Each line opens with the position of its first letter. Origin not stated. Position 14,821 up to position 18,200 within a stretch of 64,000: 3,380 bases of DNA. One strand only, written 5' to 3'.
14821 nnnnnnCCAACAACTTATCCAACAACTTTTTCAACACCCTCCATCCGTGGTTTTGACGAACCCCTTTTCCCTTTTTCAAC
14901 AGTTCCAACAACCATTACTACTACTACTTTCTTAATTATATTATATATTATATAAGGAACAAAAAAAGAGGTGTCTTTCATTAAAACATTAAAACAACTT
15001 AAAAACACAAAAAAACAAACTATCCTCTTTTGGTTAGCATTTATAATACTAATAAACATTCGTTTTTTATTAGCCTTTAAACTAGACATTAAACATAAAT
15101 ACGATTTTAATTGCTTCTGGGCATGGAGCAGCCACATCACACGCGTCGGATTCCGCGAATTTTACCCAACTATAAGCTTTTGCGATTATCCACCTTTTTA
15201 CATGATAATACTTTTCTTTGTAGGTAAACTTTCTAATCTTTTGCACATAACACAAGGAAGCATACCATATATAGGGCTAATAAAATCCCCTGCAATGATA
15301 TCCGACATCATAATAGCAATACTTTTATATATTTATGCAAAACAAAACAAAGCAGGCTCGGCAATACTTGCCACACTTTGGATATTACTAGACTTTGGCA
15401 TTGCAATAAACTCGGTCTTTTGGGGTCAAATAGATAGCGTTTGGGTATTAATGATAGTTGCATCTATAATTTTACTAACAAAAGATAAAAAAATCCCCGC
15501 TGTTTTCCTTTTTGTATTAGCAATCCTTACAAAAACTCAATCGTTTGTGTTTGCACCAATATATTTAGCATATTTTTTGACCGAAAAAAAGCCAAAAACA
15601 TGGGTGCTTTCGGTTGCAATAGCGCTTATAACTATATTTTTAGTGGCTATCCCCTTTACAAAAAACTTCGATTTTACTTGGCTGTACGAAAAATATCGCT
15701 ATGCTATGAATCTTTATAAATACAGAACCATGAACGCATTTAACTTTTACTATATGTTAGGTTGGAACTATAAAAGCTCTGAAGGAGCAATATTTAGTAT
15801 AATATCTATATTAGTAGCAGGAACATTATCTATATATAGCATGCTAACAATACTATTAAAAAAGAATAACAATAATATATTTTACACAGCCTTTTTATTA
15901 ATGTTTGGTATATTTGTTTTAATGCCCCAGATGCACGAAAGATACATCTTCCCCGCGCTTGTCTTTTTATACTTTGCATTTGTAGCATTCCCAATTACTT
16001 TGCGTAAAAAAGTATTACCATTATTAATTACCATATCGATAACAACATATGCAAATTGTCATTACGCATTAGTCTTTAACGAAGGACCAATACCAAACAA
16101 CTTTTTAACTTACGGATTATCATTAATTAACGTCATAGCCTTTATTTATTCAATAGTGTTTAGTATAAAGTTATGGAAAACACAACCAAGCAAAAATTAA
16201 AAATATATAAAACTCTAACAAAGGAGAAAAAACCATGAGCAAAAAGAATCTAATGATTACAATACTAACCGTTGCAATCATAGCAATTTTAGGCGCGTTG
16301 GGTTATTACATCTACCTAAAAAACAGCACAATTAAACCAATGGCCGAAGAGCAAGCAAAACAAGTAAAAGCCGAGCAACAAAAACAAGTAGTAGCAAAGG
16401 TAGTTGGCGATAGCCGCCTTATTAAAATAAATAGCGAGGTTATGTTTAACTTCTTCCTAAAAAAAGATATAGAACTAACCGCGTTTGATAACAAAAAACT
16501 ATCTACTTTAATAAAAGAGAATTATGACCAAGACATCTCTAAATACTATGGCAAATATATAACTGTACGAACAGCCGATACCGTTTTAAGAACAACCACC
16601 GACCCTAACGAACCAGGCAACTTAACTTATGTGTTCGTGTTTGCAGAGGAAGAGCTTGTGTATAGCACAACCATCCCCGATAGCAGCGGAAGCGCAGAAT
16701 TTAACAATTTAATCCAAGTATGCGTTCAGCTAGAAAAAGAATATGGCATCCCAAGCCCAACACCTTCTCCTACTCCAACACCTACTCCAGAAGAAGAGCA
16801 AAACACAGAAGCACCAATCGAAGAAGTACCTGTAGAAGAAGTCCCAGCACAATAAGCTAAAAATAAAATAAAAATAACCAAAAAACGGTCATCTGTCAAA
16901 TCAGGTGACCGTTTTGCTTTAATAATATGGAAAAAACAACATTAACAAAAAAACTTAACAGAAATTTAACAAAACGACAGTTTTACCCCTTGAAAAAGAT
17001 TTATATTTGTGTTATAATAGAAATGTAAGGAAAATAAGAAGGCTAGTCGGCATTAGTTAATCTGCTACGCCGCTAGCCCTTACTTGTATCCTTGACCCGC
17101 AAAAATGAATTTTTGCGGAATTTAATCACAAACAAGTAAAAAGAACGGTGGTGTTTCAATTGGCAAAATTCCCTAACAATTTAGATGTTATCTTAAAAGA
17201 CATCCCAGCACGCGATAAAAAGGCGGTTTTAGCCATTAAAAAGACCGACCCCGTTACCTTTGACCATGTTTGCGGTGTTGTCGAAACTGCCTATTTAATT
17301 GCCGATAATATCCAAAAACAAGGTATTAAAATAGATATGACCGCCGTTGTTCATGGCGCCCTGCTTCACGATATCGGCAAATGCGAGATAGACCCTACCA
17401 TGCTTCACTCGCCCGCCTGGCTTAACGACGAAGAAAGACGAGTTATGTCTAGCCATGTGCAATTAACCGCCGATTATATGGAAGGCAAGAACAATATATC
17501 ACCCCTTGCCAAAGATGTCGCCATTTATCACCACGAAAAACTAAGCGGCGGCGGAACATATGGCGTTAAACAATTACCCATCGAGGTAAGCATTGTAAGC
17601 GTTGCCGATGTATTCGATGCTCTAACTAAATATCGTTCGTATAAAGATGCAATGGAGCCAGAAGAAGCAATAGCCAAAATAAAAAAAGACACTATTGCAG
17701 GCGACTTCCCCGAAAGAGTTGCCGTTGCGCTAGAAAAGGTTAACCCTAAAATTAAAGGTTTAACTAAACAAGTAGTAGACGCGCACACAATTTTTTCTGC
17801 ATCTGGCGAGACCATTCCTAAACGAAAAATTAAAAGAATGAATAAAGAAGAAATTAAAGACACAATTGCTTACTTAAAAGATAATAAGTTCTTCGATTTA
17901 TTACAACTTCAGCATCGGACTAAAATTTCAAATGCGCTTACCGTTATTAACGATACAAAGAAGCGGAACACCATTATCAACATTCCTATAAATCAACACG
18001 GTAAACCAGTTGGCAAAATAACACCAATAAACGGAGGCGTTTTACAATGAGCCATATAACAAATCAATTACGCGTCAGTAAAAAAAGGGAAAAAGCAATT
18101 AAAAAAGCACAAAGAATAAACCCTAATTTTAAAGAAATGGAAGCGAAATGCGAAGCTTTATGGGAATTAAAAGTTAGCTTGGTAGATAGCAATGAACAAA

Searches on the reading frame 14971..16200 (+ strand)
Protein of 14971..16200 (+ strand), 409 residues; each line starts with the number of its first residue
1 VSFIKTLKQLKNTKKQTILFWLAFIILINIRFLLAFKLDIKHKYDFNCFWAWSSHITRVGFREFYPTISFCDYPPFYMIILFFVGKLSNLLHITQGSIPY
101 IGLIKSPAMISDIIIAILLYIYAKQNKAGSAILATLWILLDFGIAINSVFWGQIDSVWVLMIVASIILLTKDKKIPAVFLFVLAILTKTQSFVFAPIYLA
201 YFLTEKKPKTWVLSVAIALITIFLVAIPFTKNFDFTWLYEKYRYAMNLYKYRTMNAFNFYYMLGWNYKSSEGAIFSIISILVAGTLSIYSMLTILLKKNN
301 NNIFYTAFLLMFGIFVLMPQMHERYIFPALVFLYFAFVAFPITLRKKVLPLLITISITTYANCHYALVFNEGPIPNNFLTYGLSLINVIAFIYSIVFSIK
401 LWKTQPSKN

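Call 18: search_protein_families(library=pfam, proteins=[window:14971-16200:+])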
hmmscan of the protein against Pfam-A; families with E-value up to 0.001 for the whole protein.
window:14971-16200:+ (409 aa): 1 family
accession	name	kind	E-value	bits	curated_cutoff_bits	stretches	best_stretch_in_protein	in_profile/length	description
PF09594.16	GT87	-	0.00016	21.9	25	1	113-311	32-229/237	Glycosyltransferase family 87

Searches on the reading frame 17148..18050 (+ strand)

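Call 17: search_protein_families(library=pfam, proteins=[window:17148-18050:+])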
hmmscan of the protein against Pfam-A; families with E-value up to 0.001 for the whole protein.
window:17148-18050:+ (300 aa): 2 families
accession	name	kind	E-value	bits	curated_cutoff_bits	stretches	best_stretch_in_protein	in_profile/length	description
PF13487.12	HD_5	-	2.2e-13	50.7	27.2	1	69-180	44-160/170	HD domain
PF01966.28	HD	-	2.2e-12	47.7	22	1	37-158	1-115/116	HD domain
